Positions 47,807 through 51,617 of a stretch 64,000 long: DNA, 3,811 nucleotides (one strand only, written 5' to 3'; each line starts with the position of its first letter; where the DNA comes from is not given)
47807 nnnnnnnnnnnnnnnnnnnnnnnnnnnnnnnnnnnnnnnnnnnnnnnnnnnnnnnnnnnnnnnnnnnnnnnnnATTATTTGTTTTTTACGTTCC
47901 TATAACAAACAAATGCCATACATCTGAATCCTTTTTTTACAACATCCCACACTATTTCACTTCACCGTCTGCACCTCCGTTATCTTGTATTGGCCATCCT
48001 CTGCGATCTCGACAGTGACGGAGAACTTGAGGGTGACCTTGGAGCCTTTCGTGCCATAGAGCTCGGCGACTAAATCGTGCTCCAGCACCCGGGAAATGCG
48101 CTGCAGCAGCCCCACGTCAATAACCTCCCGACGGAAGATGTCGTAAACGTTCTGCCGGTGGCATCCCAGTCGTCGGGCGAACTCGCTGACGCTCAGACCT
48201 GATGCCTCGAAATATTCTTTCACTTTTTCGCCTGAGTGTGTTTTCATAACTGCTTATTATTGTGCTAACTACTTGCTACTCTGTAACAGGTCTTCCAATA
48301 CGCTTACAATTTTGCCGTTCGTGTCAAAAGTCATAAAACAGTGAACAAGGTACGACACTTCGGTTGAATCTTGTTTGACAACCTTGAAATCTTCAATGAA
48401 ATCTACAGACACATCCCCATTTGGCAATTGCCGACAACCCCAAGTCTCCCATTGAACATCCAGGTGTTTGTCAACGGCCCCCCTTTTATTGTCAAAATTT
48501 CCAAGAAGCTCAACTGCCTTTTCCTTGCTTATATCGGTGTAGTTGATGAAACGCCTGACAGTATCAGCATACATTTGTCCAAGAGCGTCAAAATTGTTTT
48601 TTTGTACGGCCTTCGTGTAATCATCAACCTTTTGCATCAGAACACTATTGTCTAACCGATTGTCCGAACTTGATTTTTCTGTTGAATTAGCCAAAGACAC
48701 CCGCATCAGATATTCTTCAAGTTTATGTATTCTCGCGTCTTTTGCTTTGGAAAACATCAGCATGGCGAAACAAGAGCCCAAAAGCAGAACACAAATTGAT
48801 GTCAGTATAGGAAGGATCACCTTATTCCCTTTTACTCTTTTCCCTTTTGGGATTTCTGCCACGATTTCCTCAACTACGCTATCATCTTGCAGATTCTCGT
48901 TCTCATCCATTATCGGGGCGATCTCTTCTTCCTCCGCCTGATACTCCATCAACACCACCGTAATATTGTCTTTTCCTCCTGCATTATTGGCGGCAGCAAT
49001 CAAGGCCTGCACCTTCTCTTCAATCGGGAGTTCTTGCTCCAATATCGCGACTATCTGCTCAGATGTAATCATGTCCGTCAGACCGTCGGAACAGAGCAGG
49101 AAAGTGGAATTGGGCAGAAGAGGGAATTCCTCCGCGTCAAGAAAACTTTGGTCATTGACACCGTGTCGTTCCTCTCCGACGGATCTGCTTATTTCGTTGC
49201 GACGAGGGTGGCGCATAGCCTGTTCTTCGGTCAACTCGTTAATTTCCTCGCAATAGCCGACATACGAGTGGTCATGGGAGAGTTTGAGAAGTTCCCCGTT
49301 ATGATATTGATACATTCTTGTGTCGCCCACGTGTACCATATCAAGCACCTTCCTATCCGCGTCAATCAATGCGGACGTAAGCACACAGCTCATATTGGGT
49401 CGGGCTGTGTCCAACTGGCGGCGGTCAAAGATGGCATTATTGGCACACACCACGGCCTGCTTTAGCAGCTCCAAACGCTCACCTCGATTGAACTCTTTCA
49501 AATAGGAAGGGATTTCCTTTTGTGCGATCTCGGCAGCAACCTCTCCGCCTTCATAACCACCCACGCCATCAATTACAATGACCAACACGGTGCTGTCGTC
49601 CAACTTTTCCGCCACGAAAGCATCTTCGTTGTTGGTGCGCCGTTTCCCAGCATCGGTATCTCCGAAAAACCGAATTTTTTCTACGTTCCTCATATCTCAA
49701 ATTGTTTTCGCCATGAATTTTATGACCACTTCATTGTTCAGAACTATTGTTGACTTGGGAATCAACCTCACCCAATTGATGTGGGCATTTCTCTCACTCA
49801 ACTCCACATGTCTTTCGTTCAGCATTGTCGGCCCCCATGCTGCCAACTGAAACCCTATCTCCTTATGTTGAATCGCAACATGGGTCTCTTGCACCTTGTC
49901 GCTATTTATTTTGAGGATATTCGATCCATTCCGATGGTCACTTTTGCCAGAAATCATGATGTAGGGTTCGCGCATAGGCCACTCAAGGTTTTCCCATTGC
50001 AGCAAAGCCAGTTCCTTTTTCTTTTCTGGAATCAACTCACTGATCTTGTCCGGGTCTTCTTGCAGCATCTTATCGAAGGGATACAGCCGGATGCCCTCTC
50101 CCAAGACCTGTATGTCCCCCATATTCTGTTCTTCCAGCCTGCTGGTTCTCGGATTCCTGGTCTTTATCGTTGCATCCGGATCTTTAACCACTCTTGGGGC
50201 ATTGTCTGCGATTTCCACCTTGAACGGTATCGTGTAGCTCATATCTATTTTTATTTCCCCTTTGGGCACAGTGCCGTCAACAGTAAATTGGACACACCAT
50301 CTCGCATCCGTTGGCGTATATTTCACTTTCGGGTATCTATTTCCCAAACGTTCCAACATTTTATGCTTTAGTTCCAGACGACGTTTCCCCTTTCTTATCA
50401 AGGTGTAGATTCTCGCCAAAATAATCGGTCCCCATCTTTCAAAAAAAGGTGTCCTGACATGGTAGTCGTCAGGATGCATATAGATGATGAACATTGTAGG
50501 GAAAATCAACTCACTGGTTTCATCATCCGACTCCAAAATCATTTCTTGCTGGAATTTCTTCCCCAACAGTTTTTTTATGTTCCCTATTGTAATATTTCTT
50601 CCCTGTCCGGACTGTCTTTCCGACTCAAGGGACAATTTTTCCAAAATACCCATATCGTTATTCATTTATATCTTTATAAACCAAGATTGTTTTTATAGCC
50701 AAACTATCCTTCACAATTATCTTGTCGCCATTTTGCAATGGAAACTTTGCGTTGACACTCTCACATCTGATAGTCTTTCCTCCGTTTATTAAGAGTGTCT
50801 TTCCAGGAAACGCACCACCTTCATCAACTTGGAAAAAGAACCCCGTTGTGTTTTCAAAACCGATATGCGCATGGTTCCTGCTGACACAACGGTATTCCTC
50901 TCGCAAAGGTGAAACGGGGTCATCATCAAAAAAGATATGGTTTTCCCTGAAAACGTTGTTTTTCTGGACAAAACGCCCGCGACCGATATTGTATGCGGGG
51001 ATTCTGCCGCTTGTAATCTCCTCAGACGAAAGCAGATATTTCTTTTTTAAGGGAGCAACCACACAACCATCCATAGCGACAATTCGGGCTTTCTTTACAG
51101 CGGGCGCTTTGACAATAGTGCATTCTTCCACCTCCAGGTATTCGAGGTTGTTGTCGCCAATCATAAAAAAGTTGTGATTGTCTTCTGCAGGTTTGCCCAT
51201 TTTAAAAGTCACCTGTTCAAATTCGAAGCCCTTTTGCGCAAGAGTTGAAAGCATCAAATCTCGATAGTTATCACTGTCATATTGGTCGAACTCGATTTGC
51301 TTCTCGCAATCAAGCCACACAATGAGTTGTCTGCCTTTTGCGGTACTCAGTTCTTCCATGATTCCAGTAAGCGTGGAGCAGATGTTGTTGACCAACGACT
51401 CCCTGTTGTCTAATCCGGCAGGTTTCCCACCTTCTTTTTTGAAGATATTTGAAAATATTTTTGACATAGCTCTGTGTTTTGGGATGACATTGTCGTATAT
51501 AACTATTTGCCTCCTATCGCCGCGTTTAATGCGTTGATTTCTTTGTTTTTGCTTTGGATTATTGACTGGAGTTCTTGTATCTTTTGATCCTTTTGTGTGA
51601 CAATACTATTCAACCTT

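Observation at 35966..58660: ~22.6-kb AT-rich, strictly unidirectional island between birA and the D-Ala-D-Ala dipeptidase gene, with no recognisable mobility genes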

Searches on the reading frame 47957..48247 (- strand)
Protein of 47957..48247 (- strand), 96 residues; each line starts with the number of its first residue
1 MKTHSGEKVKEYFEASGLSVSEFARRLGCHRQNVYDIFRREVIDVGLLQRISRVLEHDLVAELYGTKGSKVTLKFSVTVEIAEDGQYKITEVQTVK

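Call 4: search_protein_families(library=pfam, proteins=[window:47957-48247:-], max_evalue=0.01)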
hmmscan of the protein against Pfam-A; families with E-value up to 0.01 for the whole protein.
window:47957-48247:- (96 aa): 8 families
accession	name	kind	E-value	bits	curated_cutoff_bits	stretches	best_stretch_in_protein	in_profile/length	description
PF01381.28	HTH_3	-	2.7e-06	27.7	23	1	9-55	1-48/55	Helix-turn-helix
PF13560.12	HTH_31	-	0.00015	22.4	27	1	8-56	5-55/64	Helix-turn-helix domain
PF13443.12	HTH_26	-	0.00033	21.3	22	1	10-63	3-57/63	Cro/C1-type HTH DNA-binding domain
PF21983.2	NikA-like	-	0.00091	19.8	27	1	7-32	17-42/72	Mobilization protein NikA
PF12840.13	HTH_20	-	0.0034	17.8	27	1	14-35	15-36/51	Helix-turn-helix domain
PF13518.12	HTH_28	-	0.005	17.3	25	1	15-40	10-35/52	Helix-turn-helix domain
PF13556.12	HTH_30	-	0.0066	16.7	27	0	15-35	10-30/59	PucR C-terminal helix-turn-helix domain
PF13384.12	HTH_23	-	0.0073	16.5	24.6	0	15-40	15-40/50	Homeodomain-like domain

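Call 6: search_protein_families(library=ncbifam, proteins=[window:47957-48247:-], max_evalue=0.01)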
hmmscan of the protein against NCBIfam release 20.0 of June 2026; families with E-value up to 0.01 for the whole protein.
window:47957-48247:- (96 aa): 2 families
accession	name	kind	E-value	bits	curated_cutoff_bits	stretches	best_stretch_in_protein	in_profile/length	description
TIGR04111.1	BcepMu_gp16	hypoth_equivalog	7.4e-07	29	34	1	7-39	3-35/55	phage-associated protein, BcepMu gp16 family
TIGR02607.1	antidote_HigA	equivalog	0.0011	18.7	47.7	1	2-40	4-43/81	HigA family addiction module antitoxin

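Call 34: search_protein_families(library=padloc, proteins=[window:47957-48247:-], max_evalue=0.01)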
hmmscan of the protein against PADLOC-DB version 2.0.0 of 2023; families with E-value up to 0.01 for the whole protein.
window:47957-48247:- (96 aa): 0 families

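Call 35: search_protein_families(library=phrogs, proteins=[window:47957-48247:-], max_evalue=0.01)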
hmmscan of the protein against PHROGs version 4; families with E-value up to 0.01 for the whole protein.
window:47957-48247:- (96 aa): 9 families
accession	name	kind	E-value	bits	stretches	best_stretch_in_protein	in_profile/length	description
phrog_925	-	DNA, RNA and nucleotide metabolism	2.9e-08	34.3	1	2-39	2-39/67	HTH DNA binding protein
phrog_8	-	transcription regulation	9.1e-05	23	1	6-55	78-128/346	transcriptional regulator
phrog_3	-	transcription regulation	0.00015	22.6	1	2-66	86-148/430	transcriptional repressor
phrog_1373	-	transcription regulation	0.00029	21.9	1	7-76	66-139/166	transcriptional regulator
phrog_2439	-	transcription regulation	0.00056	19.9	1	2-56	5-60/367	transcriptional regulator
phrog_7545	-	DNA, RNA and nucleotide metabolism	0.0021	19.3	1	3-43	4-44/160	HNH endonuclease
phrog_4779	-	transcription regulation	0.0033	18.9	1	6-57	4-55/98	transcriptional regulator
phrog_664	-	DNA, RNA and nucleotide metabolism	0.0054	17.6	0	12-40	95-123/210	DNA binding protein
phrog_1337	-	DNA, RNA and nucleotide metabolism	0.0067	16.8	1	5-58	15-68/316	DNA binding protein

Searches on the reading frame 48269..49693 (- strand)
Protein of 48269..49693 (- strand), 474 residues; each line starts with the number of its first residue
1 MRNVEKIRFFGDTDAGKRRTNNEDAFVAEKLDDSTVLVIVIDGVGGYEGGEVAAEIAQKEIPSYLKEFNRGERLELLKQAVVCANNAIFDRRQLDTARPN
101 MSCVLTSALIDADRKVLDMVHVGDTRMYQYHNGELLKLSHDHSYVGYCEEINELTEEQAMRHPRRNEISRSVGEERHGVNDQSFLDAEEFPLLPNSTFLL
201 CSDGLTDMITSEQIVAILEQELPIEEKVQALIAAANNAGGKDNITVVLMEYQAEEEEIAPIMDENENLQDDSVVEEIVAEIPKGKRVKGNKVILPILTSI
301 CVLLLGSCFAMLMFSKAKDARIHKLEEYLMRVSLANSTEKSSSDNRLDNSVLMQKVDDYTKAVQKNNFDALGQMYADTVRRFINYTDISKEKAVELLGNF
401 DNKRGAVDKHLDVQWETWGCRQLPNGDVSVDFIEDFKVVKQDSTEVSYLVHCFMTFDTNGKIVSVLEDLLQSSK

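Call 4: search_protein_families(library=pfam, proteins=[window:48269-49693:-], max_evalue=0.01)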
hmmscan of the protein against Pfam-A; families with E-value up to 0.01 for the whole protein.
window:48269-49693:- (474 aa): 3 families
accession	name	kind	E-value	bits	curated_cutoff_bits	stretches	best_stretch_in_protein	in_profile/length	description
PF13672.11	PP2C_2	-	1.9e-16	60.7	24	1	17-229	7-199/209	Protein phosphatase 2C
PF00481.26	PP2C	-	8.7e-08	32.6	20.3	1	18-143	11-141/255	Protein phosphatase 2C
PF07228.17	SpoIIE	-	2.1e-06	28.3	25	1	178-251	106-191/192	Stage II sporulation protein E (SpoIIE)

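Call 6: search_protein_families(library=ncbifam, proteins=[window:48269-49693:-], max_evalue=0.01)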
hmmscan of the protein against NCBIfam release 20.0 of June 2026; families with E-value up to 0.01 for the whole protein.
window:48269-49693:- (474 aa): 2 families
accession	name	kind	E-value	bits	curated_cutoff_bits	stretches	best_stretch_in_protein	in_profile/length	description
NF033484.1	Stp1_PP2C_phos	equivalog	4.9e-59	199.7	230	1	13-249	2-231/232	Stp1/IreP family PP2C-type Ser/Thr phosphatase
NF011149.0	PRK14559.1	equivalog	3.1e-27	95.6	374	1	5-251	370-631/642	serine/threonine phosphatase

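Call 34: search_protein_families(library=padloc, proteins=[window:48269-49693:-], max_evalue=0.01)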
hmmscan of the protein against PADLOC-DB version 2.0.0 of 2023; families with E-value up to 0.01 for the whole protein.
window:48269-49693:- (474 aa): 2 families
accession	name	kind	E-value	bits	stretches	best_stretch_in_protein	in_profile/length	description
PDLC04518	PDC-M21C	-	2.4e-10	38.1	1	13-226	9-208/243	-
PDLC04060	PD-T4-6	-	0.0067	13.4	1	244-378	286-422/486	-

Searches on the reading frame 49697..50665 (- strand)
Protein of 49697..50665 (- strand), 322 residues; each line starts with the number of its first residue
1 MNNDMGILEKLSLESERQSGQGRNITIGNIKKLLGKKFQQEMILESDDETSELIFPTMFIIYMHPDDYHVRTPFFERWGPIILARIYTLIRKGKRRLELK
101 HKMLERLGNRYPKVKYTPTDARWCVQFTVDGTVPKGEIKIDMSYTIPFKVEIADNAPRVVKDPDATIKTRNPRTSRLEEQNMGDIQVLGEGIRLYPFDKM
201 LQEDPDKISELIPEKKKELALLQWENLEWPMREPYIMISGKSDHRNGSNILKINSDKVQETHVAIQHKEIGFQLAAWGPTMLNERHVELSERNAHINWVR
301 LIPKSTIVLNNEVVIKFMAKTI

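Call 4: search_protein_families(library=pfam, proteins=[window:49697-50665:-], max_evalue=0.01)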
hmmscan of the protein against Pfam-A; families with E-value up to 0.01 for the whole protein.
window:49697-50665:- (322 aa): 0 families

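Call 6: search_protein_families(library=ncbifam, proteins=[window:49697-50665:-], max_evalue=0.01)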
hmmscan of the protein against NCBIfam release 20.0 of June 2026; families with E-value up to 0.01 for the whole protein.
window:49697-50665:- (322 aa): 0 families

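Call 13: search_protein_families(library=pfam, proteins=[window:49697-50665:-], max_evalue=10)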
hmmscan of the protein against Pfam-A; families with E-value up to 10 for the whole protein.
window:49697-50665:- (322 aa): 1 family
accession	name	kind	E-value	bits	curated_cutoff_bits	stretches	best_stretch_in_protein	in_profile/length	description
PF24744.1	CARF-assoc_HTH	-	0.063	13.7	27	1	89-111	18-40/55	CARF-associated HTH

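Call 34: search_protein_families(library=padloc, proteins=[window:49697-50665:-], max_evalue=0.01)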
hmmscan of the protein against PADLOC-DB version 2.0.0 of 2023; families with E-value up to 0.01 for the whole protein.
window:49697-50665:- (322 aa): 0 families

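Call 35: search_protein_families(library=phrogs, proteins=[window:49697-50665:-], max_evalue=0.01)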
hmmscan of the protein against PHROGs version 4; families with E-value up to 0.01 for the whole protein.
window:49697-50665:- (322 aa): 0 families

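Call 46: search_solved_structures(query=window:49697-50665:-, max_evalue=1)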
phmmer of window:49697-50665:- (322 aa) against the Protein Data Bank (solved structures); distinct sequences matched with E-value up to 1: 0.

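Call 52: find_homologous_proteins(query=window:49697-50665:-)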
Query window:49697-50665:- (322 aa): 23 proteins with E <= 0.001 among 856 candidates.
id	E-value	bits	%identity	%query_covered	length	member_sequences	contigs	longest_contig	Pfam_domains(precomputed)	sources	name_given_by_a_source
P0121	1.5e-184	630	87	99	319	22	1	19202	-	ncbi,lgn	-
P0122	8.0e-145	500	70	98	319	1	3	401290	-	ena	-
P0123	1.6e-142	492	67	98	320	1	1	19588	-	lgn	-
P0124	2.4e-142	492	68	98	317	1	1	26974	-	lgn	-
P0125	1.5e-140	486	98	68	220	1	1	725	-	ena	-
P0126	2.3e-138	479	67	98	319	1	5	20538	-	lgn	-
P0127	2.6e-138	478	68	98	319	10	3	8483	-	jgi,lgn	-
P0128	6.8e-138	477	67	98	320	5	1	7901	-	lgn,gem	-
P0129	9.1e-138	477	68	98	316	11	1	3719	-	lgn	-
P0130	5.3e-135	467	66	98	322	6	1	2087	-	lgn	-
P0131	6.9e-132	457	66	98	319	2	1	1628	-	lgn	-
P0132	3.0e-126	439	63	98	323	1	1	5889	-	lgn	-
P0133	5.9e-124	431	61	98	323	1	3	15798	-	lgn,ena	-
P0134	3.5e-121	422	62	98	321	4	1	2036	-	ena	-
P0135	8.7e-118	411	60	98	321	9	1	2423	-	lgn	-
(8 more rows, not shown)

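Call 72: predict_structure(alignment_id=A3)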
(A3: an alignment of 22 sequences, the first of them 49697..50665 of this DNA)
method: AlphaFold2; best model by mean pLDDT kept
length: 322 residues; sequences in the alignment: 22
mean_pLDDT: 75.0   pTM: 0.53
mean pLDDT of the five models: 75.0, 54.7, 49.8, 48.0, 38.9
residues with pLDDT >= 90: 36; 70-90: 199; 50-70: 56; < 50: 31
segments of 3 or more residues with pLDDT < 50: 1-22, 209-215
pLDDT, mean of each block of 10 residues (from residue 1): 29 35 66 83 76 81 82 65 77 83 80 73 80 86 82 59 79 85 63 70 60 59 75 87 78 82 89 93 89 80 91 86 52
secondary structure, 60 per line:
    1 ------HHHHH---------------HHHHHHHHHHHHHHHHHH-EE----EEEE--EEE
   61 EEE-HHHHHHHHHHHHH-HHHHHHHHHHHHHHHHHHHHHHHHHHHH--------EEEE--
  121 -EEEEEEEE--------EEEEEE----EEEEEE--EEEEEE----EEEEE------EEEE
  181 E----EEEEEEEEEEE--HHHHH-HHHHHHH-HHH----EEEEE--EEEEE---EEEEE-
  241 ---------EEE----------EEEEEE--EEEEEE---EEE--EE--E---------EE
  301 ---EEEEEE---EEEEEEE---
elements in order: H7-11 H27-44 E52-55 E58-63 H65-77 H79-106 E115-118 E122-129 E138-143 E148-153 E156-161 E166-170 E177-181 E186-196 H199-203 H205-211 E220-224 E227-231 E235-239 E250-252 E263-268 E271-276 E280-282 E304-309 E313-319

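Call 76: fold_search(model_id=the predicted structure, library=pdb)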
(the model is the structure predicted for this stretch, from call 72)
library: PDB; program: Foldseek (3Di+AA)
matches with E <= 10: 453; with E <= 0.001: 29
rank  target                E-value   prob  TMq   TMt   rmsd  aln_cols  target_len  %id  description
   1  4ejq_D                1.9e-05  1.00  0.26  0.51   3.1       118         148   15  Crystal structure of KIF1A C-CC1-FHA (released 2012-10-03)
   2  4ejq_C                2.1e-05  1.00  0.24  0.48   3.8       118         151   13  Crystal structure of KIF1A C-CC1-FHA (released 2012-10-03)
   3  4egx_A                2.8e-05  1.00  0.26  0.44   6.4       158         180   11  Crystal structure of KIF1A CC1-FHA tandem (released 2012-10-03)
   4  5djo_A                3.0e-05  1.00  0.26  0.50   5.2       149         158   12  Crystal structure of the CC1-FHA tandem of Kinesin-3 KIF13A (released 2015-12-30)
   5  4ejq_A                3.6e-05  1.00  0.25  0.48   3.6       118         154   14  Crystal structure of KIF1A C-CC1-FHA (released 2012-10-03)
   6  7dvq_X                6.6e-05  1.00  0.25  0.49   4.7       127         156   12  Cryo-EM Structure of the Activated Human Minor Spliceosome (minor Bact Complex) (released 2021-03-31)
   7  4ejq_G                9.5e-05  1.00  0.26  0.53   3.0       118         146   14  Crystal structure of KIF1A C-CC1-FHA (released 2012-10-03)
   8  8p5x_G                1.4e-04  1.00  0.23  0.64   4.4       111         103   18  Single particle cryo-EM structure of the complex between Corynebacterium glutamicum homohexameric 2-oxoglutarate dehyd (released 2023-08-16)
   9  4egx_B                1.5e-04  1.00  0.26  0.44   3.0       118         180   14  Crystal structure of KIF1A CC1-FHA tandem (released 2012-10-03)
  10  6i2p_E                1.8e-04  1.00  0.25  0.70   2.4       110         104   12  Crystal structure of the Mycobacterium tuberculosis PknB kinase domain (L33E mutant) in complex with its substrate Gar (released 2019-05-22)
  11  4qcj                  1.8e-04  1.00  0.24  0.71   3.9       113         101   16  Crystal Structure of OdhI from Corynebacterium glutamicum (released 2014-07-02)
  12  4egx_C                2.1e-04  1.00  0.26  0.46   2.9       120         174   13  Crystal structure of KIF1A CC1-FHA tandem (released 2012-10-03)
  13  7wrg_A                2.1e-04  1.00  0.26  0.11   5.9       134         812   10  Crystal structure of full-length kinesin-3 KLP-6 (released 2022-08-10)
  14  2ff4_B                3.0e-04  1.00  0.25  0.22  13.7       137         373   13  Mycobacterium tuberculosis EmbR in complex with low affinity phosphopeptide (released 2006-01-24)
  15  6i2p_D                3.2e-04  1.00  0.25  0.64   2.6       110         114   13  Crystal structure of the Mycobacterium tuberculosis PknB kinase domain (L33E mutant) in complex with its substrate Gar (released 2019-05-22)
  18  2lc1_MODEL_1_A        3.8e-04  1.00  0.24  0.69   2.9       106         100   17  Rv0020c_FHA Structure (released 2011-11-02)
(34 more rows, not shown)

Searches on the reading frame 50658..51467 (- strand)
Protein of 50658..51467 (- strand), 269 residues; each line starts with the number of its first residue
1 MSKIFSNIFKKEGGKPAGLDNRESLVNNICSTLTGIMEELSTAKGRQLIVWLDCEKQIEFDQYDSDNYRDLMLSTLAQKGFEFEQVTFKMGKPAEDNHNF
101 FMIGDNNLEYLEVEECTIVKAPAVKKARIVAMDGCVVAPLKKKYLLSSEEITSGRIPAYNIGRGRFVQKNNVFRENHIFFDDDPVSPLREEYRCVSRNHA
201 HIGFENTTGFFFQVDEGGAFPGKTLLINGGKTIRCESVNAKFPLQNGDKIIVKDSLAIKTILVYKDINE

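Call 4: search_protein_families(library=pfam, proteins=[window:50658-51467:-], max_evalue=0.01)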
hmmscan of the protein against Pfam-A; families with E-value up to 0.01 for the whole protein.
window:50658-51467:- (269 aa): 0 families

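Call 6: search_protein_families(library=ncbifam, proteins=[window:50658-51467:-], max_evalue=0.01)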
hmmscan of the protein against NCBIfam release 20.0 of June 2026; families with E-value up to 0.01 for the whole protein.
window:50658-51467:- (269 aa): 0 families

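Call 13: search_protein_families(library=pfam, proteins=[window:50658-51467:-], max_evalue=10)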
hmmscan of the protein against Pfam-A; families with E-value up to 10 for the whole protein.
window:50658-51467:- (269 aa): 1 family
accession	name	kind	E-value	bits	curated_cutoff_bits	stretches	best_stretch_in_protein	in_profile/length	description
PF00498.31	FHA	-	0.22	12.4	20.7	1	160-250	2-64/67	FHA domain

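Call 34: search_protein_families(library=padloc, proteins=[window:50658-51467:-], max_evalue=0.01)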
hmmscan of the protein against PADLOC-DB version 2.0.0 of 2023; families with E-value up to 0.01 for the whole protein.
window:50658-51467:- (269 aa): 0 families

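Call 35: search_protein_families(library=phrogs, proteins=[window:50658-51467:-], max_evalue=0.01)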
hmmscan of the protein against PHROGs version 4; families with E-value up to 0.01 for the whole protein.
window:50658-51467:- (269 aa): 0 families

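Call 45: search_solved_structures(query=window:50658-51467:-, max_evalue=1)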
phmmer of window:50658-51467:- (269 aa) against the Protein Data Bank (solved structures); distinct sequences matched with E-value up to 1: 1.
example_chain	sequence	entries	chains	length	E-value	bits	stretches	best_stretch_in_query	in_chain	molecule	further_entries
6ar0_A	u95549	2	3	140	0.3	13.5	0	192-230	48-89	Sarcolemmal membrane-associated protein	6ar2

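Call 50: search_solved_structures(query=A1, max_evalue=1)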
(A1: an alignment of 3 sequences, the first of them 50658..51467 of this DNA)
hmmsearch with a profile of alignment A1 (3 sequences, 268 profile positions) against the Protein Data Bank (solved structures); distinct sequences matched with E-value up to 1: 1.
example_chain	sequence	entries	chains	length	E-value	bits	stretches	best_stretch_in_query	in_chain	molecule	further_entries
6n7m_A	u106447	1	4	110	0.46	13.2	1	55-124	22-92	Hypothetical Protein CD630_05490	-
